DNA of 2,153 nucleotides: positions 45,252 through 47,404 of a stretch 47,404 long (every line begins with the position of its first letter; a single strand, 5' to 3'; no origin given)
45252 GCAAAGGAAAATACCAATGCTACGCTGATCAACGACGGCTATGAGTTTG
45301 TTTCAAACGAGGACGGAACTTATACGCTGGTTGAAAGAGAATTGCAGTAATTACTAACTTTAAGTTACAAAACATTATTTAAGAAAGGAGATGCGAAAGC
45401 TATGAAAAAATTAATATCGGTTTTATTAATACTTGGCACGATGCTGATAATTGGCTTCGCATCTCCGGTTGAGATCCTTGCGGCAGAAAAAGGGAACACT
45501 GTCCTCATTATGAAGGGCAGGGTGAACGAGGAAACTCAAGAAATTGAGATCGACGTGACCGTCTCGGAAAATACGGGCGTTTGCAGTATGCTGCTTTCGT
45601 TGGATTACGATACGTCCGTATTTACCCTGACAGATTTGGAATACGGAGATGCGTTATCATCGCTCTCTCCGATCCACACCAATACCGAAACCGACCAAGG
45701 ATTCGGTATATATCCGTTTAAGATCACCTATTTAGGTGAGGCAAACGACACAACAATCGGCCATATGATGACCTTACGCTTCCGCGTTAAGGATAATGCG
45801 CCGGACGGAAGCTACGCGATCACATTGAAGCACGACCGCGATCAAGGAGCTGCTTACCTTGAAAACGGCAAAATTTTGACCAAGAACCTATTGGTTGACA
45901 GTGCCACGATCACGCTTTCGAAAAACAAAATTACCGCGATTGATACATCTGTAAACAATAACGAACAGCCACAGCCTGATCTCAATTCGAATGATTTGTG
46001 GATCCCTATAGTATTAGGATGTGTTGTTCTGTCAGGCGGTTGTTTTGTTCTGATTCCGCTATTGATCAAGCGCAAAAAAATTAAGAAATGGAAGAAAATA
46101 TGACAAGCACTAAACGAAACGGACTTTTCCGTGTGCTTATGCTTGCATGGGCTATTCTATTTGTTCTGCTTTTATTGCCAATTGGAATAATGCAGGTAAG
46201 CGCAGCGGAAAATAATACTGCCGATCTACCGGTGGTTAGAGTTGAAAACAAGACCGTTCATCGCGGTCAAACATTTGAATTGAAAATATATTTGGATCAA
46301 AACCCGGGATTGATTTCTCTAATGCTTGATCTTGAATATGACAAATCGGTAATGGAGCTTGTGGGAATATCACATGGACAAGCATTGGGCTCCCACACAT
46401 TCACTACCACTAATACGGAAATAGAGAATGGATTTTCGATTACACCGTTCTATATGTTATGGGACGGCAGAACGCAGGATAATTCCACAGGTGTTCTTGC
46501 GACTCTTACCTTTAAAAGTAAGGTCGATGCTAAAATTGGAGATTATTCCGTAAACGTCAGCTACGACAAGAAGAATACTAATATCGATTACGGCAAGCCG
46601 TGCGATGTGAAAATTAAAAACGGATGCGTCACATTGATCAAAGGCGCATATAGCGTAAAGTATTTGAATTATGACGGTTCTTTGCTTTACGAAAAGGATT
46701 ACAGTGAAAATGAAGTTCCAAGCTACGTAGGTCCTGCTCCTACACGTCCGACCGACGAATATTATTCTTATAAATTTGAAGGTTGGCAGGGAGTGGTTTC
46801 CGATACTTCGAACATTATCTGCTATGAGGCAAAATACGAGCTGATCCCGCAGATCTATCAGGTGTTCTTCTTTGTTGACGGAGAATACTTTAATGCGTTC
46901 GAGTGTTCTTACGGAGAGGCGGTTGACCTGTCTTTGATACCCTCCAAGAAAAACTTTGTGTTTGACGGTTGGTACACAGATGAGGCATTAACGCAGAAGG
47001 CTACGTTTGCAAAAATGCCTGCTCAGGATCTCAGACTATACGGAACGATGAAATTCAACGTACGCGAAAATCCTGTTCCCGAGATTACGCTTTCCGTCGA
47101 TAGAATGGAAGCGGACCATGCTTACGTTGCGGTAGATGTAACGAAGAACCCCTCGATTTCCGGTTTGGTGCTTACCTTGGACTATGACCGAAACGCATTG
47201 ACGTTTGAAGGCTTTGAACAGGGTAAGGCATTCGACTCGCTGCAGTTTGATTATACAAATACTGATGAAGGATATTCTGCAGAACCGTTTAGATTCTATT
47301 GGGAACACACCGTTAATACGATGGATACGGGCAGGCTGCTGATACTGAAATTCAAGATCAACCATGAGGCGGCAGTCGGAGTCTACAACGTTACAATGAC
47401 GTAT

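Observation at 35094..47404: Operon-encoded, non-cellulosomal cohesin-dockerin assembly system built around a 3.4-kaa secreted adhesin-like protein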

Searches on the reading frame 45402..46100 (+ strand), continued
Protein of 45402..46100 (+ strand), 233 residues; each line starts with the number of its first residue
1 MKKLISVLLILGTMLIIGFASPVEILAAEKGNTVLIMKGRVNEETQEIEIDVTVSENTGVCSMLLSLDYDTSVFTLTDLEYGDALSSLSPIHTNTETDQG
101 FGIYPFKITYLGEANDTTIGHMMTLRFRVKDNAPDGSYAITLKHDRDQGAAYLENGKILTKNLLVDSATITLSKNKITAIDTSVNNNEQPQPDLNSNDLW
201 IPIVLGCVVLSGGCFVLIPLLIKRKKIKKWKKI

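Call 39: search_protein_families(library=pfam, proteins=[L008:2736-7142:+, L008:7160-11023:+, L001:10699-12657:+, L001:12657-13811:+, L008:11652-12542:-, L008:12542-14833:-], max_evalue=0.1)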
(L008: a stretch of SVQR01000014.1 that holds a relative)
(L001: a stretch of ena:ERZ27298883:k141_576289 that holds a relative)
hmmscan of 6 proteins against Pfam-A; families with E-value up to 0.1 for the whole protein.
L008:2736-7142:+ (1469 aa): 9 families
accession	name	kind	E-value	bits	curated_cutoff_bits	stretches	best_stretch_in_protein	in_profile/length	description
PF17389.8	Bac_rhamnosid6H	-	8.5e-76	255.9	24.5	1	939-1342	2-338/339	Bacterial alpha-L-rhamnosidase 6 hairpin glycosidase domain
PF08531.16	Bac_rhamnosid_N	-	2.6e-39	135.2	25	1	648-795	2-153/172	Alpha-L-rhamnosidase N-terminal domain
PF25788.1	Ig_Rha78A_N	-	2.6e-21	76.3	27.4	1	185-301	2-104/105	Rha78A-like, N-terminal immunoglobulin domain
PF05592.18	Bac_rhamnosid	-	6.8e-16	58.5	22.2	1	832-933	3-101/102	Bacterial alpha-L-rhamnosidase concanavalin-like domain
PF17390.7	Bac_rhamnosid_C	-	1.3e-13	51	22.1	1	1353-1425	5-71/78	Bacterial alpha-L-rhamnosidase C-terminal domain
PF13620.12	CarboxypepD_reg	-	0.00034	21.3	32.3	1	51-106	17-71/82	Carboxypeptidase regulatory-like domain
PF00404.24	Dockerin_1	-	0.0015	19.1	22.9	1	118-169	1-53/57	Dockerin type I domain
PF00337.29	Gal-bind_lectin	-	0.0059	16.5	22.1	0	532-590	64-120/132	Galactoside-binding lectin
PF18079.6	AglB_L1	-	0.049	14.2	23.6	0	55-119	20-84/87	Archaeal glycosylation protein B long peripheral domain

L008:7160-11023:+ (1288 aa): 2 families
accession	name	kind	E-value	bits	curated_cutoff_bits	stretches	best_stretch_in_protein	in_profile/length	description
PF09479.16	Flg_new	-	1.5e-06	28.6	27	1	742-808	2-65/65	Listeria-Bacteroides repeat domain (List_Bact_rpt)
PF00404.24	Dockerin_1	-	0.0046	17.6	22.9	1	1236-1283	6-55/57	Dockerin type I domain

L001:10699-12657:+ (653 aa): 4 families
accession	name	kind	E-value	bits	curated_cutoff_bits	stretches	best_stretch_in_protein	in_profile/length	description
PF00963.24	Cohesin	-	1.7e-14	54.6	24.1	2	46-154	3-115/139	Cohesin domain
PF09479.16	Flg_new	-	1.2e-09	38.6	27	1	253-314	1-63/65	Listeria-Bacteroides repeat domain (List_Bact_rpt)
PF13553.12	FIIND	-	0.014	15.5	25.8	1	552-597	83-128/131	Function to find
PF18998.6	Flg_new_2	-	0.019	15.4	23.6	0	283-311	32-63/73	Divergent InlB B-repeat domain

L001:12657-13811:+ (385 aa): 2 families
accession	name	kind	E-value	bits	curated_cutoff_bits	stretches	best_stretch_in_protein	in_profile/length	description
PF02095.21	Extensin_1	-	5.5e-06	26.7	105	1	247-306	69-128/171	Extensin-like protein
PF07411.17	DUF1508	-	0.0015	18.8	22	1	123-164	8-48/48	Domain of unknown function (DUF1508)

L008:11652-12542:- (296 aa): 16 families
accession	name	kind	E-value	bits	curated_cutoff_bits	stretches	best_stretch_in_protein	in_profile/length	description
PF04055.27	Radical_SAM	-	2e-16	61.1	29.5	1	23-239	3-166/166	Radical SAM superfamily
PF00037.32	Fer4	-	2.9e-12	46.3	21.1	2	77-98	2-23/24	4Fe-4S binding domain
PF12837.12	Fer4_6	-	1.3e-10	41.1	25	2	78-95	4-21/24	4Fe-4S binding domain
PF12838.12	Fer4_7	-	8.7e-10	39.4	27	2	52-95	1-50/52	4Fe-4S dicluster domain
PF13353.11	Fer4_12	-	9.7e-10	39.3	22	1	14-155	2-82/137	4Fe-4S single cluster domain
PF13187.11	Fer4_9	-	1.6e-08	34.8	27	1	52-96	1-50/52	4Fe-4S dicluster domain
PF13237.11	Fer4_10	-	1.7e-08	34.7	25.5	2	50-94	6-53/53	4Fe-4S dicluster domain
PF14697.11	Fer4_21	-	1.4e-06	28.8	35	1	50-94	5-52/59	4Fe-4S dicluster domain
PF12797.12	Fer4_2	-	1.5e-06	28.2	24.5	2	75-94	2-21/22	4Fe-4S binding domain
PF13484.11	Fer4_16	-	4.6e-06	27.8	30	1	82-119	1-39/66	4Fe-4S double cluster binding domain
PF12800.12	Fer4_4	-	1.6e-05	25.3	24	2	81-94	2-15/17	4Fe-4S binding domain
PF25160.1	LdpA_Fe-S-bd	-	0.00018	21.7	27.6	1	27-64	5-39/49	LdpA Fe-S cluster-binding domain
PF13459.11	Fer4_15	-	0.00038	21.5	22.4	1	78-95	3-20/66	4Fe-4S single cluster domain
PF13183.11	Fer4_8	-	0.0086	17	27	0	82-96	53-67/68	4Fe-4S dicluster domain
PF17179.9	Fer4_22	-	0.021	16.1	27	0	77-96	75-94/95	4Fe-4S dicluster domain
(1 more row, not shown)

L008:12542-14833:- (763 aa): 2 families
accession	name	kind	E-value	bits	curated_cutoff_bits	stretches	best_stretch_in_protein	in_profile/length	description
PF02901.20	PFL-like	-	3.7e-88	297.2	24.3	1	152-610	159-635/647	Pyruvate formate lyase-like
PF01228.26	Gly_radical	-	4.8e-17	62.9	22.2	1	639-741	2-105/106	Glycine radical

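Call 57: search_protein_representatives(alignment_id=A2)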
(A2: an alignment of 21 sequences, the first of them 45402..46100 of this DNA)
Query: 21 sequences, 233 profile positions. Proteins with E-value up to 0.001 (for the whole library): 3151; up to 1e-10: 473; up to 1e-30: 55. The best 150 are listed.
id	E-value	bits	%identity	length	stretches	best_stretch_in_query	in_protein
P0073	5.8e-123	424.9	-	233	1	1-233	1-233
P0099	4.2e-66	238.8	-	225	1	1-233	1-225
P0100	4.8e-60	219.0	-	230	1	2-233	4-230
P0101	3.3e-56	206.4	-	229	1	1-233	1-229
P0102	7.3e-56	205.3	-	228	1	1-228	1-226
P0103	7.1e-55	202.1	-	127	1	107-233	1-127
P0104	5.9e-54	199.0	-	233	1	1-232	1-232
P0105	9.1e-53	195.2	-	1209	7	42-148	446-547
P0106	5.4e-51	189.4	-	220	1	1-224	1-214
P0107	1.1e-50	188.3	-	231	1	3-232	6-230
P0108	1.3e-50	188.1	-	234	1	1-229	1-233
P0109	5.0e-50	186.2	-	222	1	2-232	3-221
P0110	9.2e-50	185.3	-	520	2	13-147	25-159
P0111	1.5e-48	181.4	-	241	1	1-232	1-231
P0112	1.6e-48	181.3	-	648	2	5-147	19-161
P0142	2.0e-34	135.1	-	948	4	39-145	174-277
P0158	2.3e-29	118.6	-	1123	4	2-142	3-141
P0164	5.2e-28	114.1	-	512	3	32-165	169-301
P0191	2.2e-24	102.3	-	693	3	27-145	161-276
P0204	4.7e-23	97.9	-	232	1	1-233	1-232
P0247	4.9e-19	84.8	-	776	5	41-146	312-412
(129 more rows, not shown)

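Call 58: find_encoding_contigs(protein=P0204, flank=10000, max_places=3)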
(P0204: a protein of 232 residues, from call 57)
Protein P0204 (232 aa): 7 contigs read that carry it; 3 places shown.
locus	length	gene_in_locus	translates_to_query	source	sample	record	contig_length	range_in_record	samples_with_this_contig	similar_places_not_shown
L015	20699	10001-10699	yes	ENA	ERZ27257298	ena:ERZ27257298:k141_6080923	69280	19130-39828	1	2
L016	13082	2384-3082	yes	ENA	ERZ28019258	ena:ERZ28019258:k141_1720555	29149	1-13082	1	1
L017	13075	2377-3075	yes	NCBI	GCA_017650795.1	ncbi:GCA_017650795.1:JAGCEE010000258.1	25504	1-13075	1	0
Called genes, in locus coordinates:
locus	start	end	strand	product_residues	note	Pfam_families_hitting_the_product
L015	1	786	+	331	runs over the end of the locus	PF07498:Rho_N (faint)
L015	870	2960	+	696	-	PF07728:AAA_5 (faint), PF00004:AAA, PF17862:AAA_lid_3, PF01434:Peptidase_M41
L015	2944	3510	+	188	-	-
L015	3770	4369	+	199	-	-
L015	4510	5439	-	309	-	PF01116:F_bP_aldolase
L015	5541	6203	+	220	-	-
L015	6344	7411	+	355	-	PF00009:GTP_EFTU (faint), PF13167:GTP-bdg_N, PF02421:FeoB_N (faint), PF16360:GTP-bdg_M, PF01926:MMR_HSR1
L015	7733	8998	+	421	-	PF06580:His_kinase, PF02518:HATPase_c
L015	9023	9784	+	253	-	PF00072:Response_reg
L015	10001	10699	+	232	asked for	-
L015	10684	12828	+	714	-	PF00963:Cohesin (faint), PF09479:Flg_new (faint)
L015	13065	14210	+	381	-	-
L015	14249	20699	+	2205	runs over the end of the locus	PF18676:MBG_2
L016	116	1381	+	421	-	PF06580:His_kinase, PF02518:HATPase_c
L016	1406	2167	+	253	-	PF00072:Response_reg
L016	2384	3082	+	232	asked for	-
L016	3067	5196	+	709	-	PF00963:Cohesin (faint), PF09479:Flg_new (faint)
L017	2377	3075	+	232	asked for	-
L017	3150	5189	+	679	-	PF00963:Cohesin (faint), PF09479:Flg_new (faint)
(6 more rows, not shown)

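Call 59: find_encoding_contigs(protein=P0099, flank=10000, max_places=3)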
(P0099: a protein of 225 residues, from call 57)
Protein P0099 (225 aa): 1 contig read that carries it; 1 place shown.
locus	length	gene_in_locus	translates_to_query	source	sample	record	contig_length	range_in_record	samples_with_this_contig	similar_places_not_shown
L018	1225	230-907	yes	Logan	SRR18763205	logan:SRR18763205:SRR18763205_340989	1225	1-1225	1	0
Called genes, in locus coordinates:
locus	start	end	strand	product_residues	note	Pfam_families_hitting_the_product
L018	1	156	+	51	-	?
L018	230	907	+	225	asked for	PF00963:Cohesin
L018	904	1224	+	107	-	?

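Call 82: search_solved_structures(query=A2, max_evalue=1)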
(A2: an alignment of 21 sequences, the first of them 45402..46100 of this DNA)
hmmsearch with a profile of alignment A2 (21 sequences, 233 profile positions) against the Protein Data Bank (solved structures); distinct sequences matched with E-value up to 1: 3.
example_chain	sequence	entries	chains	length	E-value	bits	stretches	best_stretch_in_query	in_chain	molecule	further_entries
10ux_A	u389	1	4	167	0.06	15.7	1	44-151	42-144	Cohesin domain number 2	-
4ums_A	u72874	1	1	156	0.24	13.7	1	58-140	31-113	CELLULOSOMAL ANCHORING SCAFFOLDIN B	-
4uyp_A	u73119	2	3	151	0.71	12.2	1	57-145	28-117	Cellulosomal scaffoldin anchoring protein C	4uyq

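Call 96: search_protein_families(library=pfam, proteins=[P0142, P0191, P0158, P0247, P0164], max_evalue=0.01)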
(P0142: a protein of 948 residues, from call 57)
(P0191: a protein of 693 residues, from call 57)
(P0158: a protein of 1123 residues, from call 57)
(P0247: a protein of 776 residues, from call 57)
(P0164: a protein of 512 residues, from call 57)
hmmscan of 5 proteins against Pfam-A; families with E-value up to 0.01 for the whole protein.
P0142 (948 aa): 4 families
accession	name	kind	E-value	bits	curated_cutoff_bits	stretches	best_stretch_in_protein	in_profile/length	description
PF00963.24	Cohesin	-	2.3e-55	187.1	24.1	4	169-298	2-139/139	Cohesin domain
PF00404.24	Dockerin_1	-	1.7e-10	41.3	22.9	1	879-933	1-56/57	Dockerin type I domain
PF21623.3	HK_sensor_dom_bact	-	0.0036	16.9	27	0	40-77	137-174/253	Bacterial histidine kinase, sensor domain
PF07645.21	EGF_CA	-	0.0049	17.5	27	0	461-471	25-35/43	Calcium-binding EGF domain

P0191 (693 aa): 2 families
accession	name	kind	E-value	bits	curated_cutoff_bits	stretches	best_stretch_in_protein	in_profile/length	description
PF00963.24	Cohesin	-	2.9e-48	164.1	24.1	3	167-297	2-139/139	Cohesin domain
PF00404.24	Dockerin_1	-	6e-08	33.2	22.9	1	624-677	1-55/57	Dockerin type I domain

P0158 (1123 aa): 6 families
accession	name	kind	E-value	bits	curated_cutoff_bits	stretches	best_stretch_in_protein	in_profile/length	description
PF00963.24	Cohesin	-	2.4e-32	112.5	24.1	4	35-163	3-139/139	Cohesin domain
PF00404.24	Dockerin_1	-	1.2e-09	38.7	22.9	1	1060-1114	1-56/57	Dockerin type I domain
PF23039.2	TMEM132_3rd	-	3.4e-07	30.4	27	0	422-468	13-58/147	TMEM132 cohesin-like domain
PF11611.13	DUF4352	-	3e-05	24.7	25.9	0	113-145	87-117/122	Domain of unknown function (DUF4352)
PF04972.22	BON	-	0.00074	20.2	27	0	111-142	24-54/69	BON domain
PF12888.12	Lipid_bd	-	0.0021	18.3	25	0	501-547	54-100/141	Lipid-binding putative hydrolase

P0247 (776 aa): 2 families
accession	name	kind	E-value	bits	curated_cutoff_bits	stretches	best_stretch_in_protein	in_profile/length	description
PF00963.24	Cohesin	-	1.6e-56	190.8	24.1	5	586-686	8-116/139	Cohesin domain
PF00404.24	Dockerin_1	-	4.7e-10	40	22.9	1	714-767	2-56/57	Dockerin type I domain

P0164 (512 aa): 3 families
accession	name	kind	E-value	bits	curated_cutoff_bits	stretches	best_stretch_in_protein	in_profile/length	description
PF00963.24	Cohesin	-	2.1e-46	158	24.1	3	314-446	2-139/139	Cohesin domain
PF00404.24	Dockerin_1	-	9.5e-09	35.8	22.9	1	449-503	1-56/57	Dockerin type I domain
PF23274.1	DUF7077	-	0.00024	21.3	27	0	148-208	52-108/122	Domain of unknown function (DUF7077)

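Call 100: find_encoding_contigs(protein=P0105, flank=10000, max_places=2)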
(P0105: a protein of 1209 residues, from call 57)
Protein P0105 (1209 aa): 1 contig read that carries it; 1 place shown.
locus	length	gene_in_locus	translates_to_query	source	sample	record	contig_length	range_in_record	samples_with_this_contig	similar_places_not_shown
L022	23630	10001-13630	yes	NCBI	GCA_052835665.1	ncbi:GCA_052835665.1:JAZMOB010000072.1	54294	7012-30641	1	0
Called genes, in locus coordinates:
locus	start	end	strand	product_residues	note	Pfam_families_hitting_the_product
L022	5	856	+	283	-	PF00528:BPD_transp_1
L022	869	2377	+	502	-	PF02446:Glyco_hydro_77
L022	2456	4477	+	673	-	PF22745:Nlig-Ia, PF01653:DNA_ligase_aden, PF03120:OB_DNA_ligase, PF03119:DNA_ligase_ZBD (faint), PF14520:HHH_5 (weak), PF12826:HHH_2, PF00533:BRCT, PF12738:PTCB-BRCT (weak)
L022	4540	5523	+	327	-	PF03631:Virul_fac_BrkB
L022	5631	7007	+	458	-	PF01554:MatE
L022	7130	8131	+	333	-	PF01207:Dus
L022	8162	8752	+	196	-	PF04542:Sigma70_r2, PF08281:Sigma70_r4_2, PF04545:Sigma70_r4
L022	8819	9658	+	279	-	PF13490:zf-HC2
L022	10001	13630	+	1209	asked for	PF00963:Cohesin, PF08900:AcaB (faint), PF00963:Cohesin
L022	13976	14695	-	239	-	PF01643:Acyl-ACP_TE, PF13279:4HBT_2 (faint), PF20791:Acyl-ACP_TE_C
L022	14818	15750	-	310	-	PF01116:F_bP_aldolase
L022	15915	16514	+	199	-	PF02915:Rubrerythrin, PF21349:RUBY_RBDX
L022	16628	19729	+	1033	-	PF00112:Peptidase_C1, PF18560:Lectin_like, PF13290:CHB_HEX_C_1, PF13287:Fn3_assoc, PF00404:Dockerin_1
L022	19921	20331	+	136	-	-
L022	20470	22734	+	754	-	-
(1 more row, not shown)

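Call 101: find_encoding_contigs(protein=P0142, flank=10000, max_places=2)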
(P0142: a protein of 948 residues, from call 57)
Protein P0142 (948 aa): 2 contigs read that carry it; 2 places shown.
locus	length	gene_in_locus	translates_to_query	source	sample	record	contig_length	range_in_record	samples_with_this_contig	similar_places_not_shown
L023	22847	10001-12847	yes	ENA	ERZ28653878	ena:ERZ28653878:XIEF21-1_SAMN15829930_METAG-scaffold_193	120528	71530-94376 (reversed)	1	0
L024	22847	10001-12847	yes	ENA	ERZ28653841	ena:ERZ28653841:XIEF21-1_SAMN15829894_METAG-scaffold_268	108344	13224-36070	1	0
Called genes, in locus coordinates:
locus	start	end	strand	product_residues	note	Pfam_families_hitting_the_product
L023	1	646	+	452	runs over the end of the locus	PF00404:Dockerin_1 (weak)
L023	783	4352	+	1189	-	PF00149:Metallophos (weak), PF00404:Dockerin_1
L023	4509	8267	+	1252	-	PF00963:Cohesin, PF00404:Dockerin_1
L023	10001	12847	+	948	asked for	PF00963:Cohesin, PF27506:EGF_ATRAID_C (faint), PF00963:Cohesin, PF00404:Dockerin_1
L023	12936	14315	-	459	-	PF00206:Lyase_1, PF14698:ASL_C2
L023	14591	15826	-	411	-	PF00764:Arginosuc_synth, PF20979:Arginosuc_syn_C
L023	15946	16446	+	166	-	PF02075:RuvC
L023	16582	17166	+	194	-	PF01330:RuvA_N, PF14520:HHH_5, PF07499:RuvA_C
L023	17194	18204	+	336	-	PF06068:TIP49 (faint), PF01078:Mg_chelatase (faint), PF05496:RuvB_N, PF00004:AAA, PF07728:AAA_5 (weak), PF17864:AAA_lid_4, PF05491:WHD_RuvB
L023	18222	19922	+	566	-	PF07833:Cu_amine_oxidN1, PF11741:AMIN (weak), PF01520:Amidase_3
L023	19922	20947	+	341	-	PF02547:Queuosine_synth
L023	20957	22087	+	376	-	PF01702:TGT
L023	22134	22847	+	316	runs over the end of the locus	PF08486:SpoIID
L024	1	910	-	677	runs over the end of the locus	PF01120:Alpha_L_fucos (weak), PF02638:GHL10 (weak), PF14871:GHL6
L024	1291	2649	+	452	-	PF00404:Dockerin_1 (weak)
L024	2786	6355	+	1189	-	PF00149:Metallophos (weak), PF00404:Dockerin_1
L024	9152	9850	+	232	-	PF00963:Cohesin, PF00404:Dockerin_1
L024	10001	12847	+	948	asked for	PF00963:Cohesin, PF27506:EGF_ATRAID_C (faint), PF00963:Cohesin, PF00404:Dockerin_1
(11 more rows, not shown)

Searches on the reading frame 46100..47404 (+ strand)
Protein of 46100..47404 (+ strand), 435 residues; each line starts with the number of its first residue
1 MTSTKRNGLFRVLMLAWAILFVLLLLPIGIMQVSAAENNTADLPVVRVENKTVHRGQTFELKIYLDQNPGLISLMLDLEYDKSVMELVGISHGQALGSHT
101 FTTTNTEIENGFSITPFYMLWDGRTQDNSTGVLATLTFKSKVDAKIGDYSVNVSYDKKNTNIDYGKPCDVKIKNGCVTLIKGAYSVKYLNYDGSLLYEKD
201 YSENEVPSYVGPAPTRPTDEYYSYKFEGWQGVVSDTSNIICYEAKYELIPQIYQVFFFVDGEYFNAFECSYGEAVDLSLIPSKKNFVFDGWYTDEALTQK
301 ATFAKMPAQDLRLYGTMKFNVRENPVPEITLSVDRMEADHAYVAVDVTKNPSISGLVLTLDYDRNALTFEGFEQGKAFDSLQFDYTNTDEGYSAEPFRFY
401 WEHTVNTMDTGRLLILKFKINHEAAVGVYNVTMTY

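Call 8: search_protein_families(library=pfam, proteins=[window:46100-47404:+], max_evalue=1)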
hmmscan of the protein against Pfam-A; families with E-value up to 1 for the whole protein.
window:46100-47404:+ (435 aa): 5 families
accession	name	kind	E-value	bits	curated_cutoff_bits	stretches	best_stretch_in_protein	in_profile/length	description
PF00963.24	Cohesin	-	2e-14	54.4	24.1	2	46-152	3-113/139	Cohesin domain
PF09479.16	Flg_new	-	1.6e-10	41.3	27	1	253-314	1-63/65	Listeria-Bacteroides repeat domain (List_Bact_rpt)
PF00868.26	Transglut_N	-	0.0018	19.1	27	1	49-154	22-112/114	Transglutaminase family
PF01835.25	MG2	-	0.065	14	32.8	0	126-162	54-89/96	MG2 domain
PF24733.1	DUF7684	-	0.072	13.2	26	1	269-309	66-105/135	Domain of unknown function (DUF7684)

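Call 9: search_protein_families(library=ncbifam, proteins=[window:46100-47404:+], max_evalue=1)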
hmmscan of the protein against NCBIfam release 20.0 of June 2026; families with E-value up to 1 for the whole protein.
window:46100-47404:+ (435 aa): 3 families
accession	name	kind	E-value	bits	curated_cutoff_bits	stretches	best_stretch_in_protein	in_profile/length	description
TIGR02543.1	List_Bact_rpt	repeat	3.7e-06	27.2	20.95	1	281-314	1-37/44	TIGR02543 family repeat protein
NF033188.1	internalin_H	exception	0.00021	20.1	1050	1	252-360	414-515/548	InlH/InlC2 family class 1 internalin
NF033189.1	internalin_A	exception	0.00078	17.8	1600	1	134-320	527-705/799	class 1 internalin InlA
